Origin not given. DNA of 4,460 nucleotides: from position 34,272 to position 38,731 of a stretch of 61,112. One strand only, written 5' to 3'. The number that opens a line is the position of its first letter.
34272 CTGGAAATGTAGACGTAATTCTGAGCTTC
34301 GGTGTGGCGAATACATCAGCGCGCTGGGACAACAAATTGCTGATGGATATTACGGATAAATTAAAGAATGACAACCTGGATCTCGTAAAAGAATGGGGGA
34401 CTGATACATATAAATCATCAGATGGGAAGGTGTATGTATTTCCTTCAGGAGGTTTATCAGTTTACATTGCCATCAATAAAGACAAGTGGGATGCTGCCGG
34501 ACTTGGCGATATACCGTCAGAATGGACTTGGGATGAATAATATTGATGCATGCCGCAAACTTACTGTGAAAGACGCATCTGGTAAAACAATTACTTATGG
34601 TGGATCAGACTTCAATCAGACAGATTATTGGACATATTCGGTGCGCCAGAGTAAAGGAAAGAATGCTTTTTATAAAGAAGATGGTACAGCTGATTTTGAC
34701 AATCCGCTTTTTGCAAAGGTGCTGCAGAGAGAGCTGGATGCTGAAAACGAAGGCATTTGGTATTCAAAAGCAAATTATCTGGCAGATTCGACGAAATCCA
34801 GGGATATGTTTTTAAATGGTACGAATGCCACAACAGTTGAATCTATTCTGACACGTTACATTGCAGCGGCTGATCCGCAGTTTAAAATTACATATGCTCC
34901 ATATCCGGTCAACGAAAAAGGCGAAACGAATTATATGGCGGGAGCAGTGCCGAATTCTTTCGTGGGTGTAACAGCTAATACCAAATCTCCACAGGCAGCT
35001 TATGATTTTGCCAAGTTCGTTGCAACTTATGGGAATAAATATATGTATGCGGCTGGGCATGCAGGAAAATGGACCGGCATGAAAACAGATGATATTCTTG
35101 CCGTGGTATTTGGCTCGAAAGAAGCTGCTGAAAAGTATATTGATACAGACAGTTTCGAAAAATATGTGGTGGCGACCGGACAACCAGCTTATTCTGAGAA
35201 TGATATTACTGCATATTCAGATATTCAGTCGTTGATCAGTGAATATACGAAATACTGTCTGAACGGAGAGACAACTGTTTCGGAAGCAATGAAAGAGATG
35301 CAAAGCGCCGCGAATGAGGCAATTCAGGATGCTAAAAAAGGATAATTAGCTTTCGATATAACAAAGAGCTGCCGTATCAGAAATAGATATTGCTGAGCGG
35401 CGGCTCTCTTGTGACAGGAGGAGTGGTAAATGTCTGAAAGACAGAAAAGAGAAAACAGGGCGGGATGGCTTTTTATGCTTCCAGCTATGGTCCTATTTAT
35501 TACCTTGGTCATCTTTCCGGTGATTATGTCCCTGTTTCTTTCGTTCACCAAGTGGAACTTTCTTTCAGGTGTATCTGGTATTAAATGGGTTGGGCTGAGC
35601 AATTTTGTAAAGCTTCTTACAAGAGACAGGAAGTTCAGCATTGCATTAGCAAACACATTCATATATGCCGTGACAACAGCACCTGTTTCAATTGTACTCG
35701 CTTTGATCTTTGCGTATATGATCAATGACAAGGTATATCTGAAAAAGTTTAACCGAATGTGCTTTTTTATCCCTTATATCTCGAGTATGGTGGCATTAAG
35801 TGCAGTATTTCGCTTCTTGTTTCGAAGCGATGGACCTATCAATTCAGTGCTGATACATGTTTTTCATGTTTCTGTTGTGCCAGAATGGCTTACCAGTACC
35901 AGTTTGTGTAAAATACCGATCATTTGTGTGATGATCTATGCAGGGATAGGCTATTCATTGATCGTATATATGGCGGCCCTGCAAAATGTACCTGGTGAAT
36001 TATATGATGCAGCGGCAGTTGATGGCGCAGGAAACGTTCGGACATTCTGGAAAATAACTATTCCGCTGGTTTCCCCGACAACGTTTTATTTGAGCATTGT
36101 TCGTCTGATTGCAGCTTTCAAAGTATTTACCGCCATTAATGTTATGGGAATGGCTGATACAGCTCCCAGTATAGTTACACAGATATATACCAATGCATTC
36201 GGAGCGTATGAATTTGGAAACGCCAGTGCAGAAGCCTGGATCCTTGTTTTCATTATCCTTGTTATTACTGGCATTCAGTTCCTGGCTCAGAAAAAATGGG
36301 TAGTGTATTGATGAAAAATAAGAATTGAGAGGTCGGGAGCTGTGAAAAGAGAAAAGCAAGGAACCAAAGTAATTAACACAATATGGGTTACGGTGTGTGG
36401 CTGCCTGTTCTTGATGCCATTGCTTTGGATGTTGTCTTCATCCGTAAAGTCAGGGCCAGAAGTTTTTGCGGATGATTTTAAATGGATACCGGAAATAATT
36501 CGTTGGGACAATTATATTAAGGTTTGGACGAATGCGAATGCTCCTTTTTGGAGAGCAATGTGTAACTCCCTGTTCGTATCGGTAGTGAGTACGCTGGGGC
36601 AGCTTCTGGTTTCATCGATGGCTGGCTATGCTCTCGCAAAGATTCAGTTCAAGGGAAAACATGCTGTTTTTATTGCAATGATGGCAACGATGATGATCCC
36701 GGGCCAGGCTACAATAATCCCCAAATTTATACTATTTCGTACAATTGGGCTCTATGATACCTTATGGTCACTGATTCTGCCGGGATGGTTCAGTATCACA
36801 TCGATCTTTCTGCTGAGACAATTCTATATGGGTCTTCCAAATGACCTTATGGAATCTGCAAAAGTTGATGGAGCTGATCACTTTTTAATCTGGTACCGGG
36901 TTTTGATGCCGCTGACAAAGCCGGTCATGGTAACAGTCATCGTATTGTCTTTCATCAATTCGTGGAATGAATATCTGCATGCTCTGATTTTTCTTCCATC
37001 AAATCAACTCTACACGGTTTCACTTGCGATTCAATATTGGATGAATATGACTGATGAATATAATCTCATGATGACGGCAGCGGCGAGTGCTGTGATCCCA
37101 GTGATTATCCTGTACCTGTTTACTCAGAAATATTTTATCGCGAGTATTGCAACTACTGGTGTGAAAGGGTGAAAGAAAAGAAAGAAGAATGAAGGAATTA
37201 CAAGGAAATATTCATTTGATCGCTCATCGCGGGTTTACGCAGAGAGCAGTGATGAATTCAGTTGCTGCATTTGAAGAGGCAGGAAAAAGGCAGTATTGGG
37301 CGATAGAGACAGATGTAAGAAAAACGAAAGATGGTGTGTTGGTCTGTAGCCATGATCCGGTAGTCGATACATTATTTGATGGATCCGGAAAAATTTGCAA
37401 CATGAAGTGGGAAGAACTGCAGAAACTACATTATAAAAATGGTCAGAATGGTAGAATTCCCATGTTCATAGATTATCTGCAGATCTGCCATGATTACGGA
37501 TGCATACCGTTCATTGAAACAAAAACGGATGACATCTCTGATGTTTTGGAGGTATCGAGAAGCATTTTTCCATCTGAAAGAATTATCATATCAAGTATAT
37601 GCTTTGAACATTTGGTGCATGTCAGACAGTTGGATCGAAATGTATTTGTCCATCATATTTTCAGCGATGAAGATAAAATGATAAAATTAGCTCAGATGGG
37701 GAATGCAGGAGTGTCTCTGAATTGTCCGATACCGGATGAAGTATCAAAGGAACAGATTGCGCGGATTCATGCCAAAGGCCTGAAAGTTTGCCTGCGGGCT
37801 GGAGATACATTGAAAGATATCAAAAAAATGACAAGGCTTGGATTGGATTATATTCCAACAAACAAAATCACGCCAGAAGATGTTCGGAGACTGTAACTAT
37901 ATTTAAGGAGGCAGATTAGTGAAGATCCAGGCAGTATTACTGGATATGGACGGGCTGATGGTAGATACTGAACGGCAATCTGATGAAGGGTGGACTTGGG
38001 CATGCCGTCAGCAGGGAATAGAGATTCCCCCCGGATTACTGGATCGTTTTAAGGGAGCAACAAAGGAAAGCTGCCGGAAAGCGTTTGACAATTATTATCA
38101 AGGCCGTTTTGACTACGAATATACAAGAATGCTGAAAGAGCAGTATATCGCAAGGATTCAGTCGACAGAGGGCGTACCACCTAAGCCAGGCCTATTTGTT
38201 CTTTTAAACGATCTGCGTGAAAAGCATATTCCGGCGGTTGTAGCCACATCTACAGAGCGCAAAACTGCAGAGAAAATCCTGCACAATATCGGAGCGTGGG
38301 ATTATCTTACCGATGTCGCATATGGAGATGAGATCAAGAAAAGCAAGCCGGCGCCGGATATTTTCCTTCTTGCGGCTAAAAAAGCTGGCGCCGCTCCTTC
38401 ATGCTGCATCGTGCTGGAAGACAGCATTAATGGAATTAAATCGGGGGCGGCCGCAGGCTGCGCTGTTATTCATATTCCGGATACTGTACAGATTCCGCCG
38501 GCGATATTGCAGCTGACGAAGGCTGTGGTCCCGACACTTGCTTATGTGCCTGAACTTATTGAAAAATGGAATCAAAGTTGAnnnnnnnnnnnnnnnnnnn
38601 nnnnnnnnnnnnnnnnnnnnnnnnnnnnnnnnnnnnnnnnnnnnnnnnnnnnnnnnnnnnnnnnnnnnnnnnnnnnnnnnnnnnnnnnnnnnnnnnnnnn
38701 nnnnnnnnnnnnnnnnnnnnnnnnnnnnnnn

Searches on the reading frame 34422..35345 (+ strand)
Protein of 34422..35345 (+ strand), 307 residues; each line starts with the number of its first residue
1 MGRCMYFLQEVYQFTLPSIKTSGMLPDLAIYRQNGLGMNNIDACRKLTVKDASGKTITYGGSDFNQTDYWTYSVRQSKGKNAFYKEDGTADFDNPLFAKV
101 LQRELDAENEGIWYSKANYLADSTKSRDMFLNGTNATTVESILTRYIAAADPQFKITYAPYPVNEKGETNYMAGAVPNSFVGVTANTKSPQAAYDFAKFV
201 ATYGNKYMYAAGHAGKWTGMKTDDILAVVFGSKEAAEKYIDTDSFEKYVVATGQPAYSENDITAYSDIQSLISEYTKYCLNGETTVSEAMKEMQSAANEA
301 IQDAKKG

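Call 13: search_protein_families(library=pfam, proteins=[window:34422-35345:+], max_evalue=0.001)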
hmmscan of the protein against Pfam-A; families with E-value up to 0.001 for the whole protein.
window:34422-35345:+ (307 aa): 1 family
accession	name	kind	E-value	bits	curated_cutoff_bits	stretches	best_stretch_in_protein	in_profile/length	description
PF01547.30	SBP_bac_1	-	3.6e-08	34.2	26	1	41-205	135-305/307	Bacterial extracellular solute-binding protein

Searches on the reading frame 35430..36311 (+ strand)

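Call 13: search_protein_families(library=pfam, proteins=[window:35430-36311:+], max_evalue=0.001)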
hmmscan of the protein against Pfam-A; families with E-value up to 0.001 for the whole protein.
window:35430-36311:+ (293 aa): 1 family
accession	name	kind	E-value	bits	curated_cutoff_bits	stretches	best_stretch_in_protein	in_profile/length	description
PF00528.27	BPD_transp_1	-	2.1e-10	41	26.4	1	88-282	2-174/184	Binding-protein-dependent transport system inner membrane component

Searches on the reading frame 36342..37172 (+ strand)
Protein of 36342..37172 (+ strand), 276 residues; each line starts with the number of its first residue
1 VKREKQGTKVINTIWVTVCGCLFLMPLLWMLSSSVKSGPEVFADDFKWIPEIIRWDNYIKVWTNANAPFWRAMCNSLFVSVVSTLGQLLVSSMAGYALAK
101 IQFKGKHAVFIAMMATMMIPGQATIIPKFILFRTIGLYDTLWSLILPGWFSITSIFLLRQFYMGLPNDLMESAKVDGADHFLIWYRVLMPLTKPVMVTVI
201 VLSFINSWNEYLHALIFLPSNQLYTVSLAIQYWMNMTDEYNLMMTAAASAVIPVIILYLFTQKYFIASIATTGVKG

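Call 13: search_protein_families(library=pfam, proteins=[window:36342-37172:+], max_evalue=0.001)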
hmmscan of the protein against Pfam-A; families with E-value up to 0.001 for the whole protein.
window:36342-37172:+ (276 aa): 1 family
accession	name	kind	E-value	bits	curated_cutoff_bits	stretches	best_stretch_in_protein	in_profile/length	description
PF00528.27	BPD_transp_1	-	4.4e-15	56.3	26.4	1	93-268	3-181/184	Binding-protein-dependent transport system inner membrane component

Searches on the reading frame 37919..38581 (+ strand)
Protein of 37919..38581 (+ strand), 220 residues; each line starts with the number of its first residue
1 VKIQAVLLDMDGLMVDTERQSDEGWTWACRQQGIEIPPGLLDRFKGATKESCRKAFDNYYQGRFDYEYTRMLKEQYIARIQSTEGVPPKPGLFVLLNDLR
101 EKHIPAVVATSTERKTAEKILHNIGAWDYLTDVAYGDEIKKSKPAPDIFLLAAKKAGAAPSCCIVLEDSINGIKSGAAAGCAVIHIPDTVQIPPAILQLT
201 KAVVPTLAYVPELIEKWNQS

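Call 13: search_protein_families(library=pfam, proteins=[window:37919-38581:+], max_evalue=0.001)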
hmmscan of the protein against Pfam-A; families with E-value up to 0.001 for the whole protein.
window:37919-38581:+ (220 aa): 2 families
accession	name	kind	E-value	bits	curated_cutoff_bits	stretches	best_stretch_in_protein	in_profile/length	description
PF13419.12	HAD_2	-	1.1e-24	88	23.8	1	6-185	1-177/178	Haloacid dehalogenase-like hydrolase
PF00702.32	Hydrolase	-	2.3e-23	84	26.4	1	3-180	1-191/191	haloacid dehalogenase-like hydrolase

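Call 60: search_protein_families(library=ncbifam, proteins=[window:37919-38581:+], max_evalue=0.00001)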
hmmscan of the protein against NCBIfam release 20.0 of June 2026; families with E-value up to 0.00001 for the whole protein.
window:37919-38581:+ (220 aa): 22 families
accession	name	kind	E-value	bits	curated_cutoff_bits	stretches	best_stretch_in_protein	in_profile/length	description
TIGR02009.1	PGMB-YQAB-SF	subfamily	2.9e-31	109.1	153.35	1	3-186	1-186/186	beta-phosphoglucomutase family hydrolase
NF046057.1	bifunc_MtlD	equivalog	7.6e-31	107.2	800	1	2-201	6-206/683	bifunctional mannitol-1-phosphate dehydrogenase/phosphatase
TIGR01990.1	bPGM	equivalog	5.7e-25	88.4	189.4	1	3-186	1-186/187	beta-phosphoglucomutase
NF008610.0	PRK11587.1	equivalog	1.5e-23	83.3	282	1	1-193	1-188/219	sugar phosphatase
NF008087.0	PRK10826.1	equivalog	5.5e-19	68.7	191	1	2-198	6-203/222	hexitol phosphatase HxpB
NF008000.0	PRK10725.1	equivalog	2.5e-18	66.8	215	1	4-185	6-184/188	fructose-1-phosphate/6-phosphogluconate phosphatase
NF053653.1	InDiPhoBT2121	equivalog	4.2e-18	65.7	245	1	4-199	2-198/216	inorganic diphosphatase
TIGR01509.1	HAD-SF-IA-v3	subfamily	1.9e-17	63.9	29.4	1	60-186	38-154/154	HAD-IA family hydrolase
NF007854.0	PRK10563.1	equivalog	2e-13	50.5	211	1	2-185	3-184/221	6-phosphogluconate phosphatase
TIGR01454.1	AHBA_synth_RP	hypoth_equivalog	2.8e-13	50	246.65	1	92-184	80-172/205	AHBA synthesis associated protein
NF009696.0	PRK13222.1-3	equivalog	5.4e-13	49.1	359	1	1-182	1-182/223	N-acetylmuramic acid 6-phosphate phosphatase MupP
NF009695.0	PRK13222.1-2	equivalog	8.9e-13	48.2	225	1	2-186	5-193/226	phosphoglycolate phosphatase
TIGR02253.1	CTE7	subfamily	1.2e-11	44.8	169.75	1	62-188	69-196/221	TIGR02253 family HAD-type hydrolase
TIGR03351.1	PhnX-like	hypoth_equivalog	3.7e-11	43.4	218.9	1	4-183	2-186/220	phosphonatase-like hydrolase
TIGR01449.2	PGP_bact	equivalog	6.2e-11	42.2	180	1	73-186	73-184/213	phosphoglycolate phosphatase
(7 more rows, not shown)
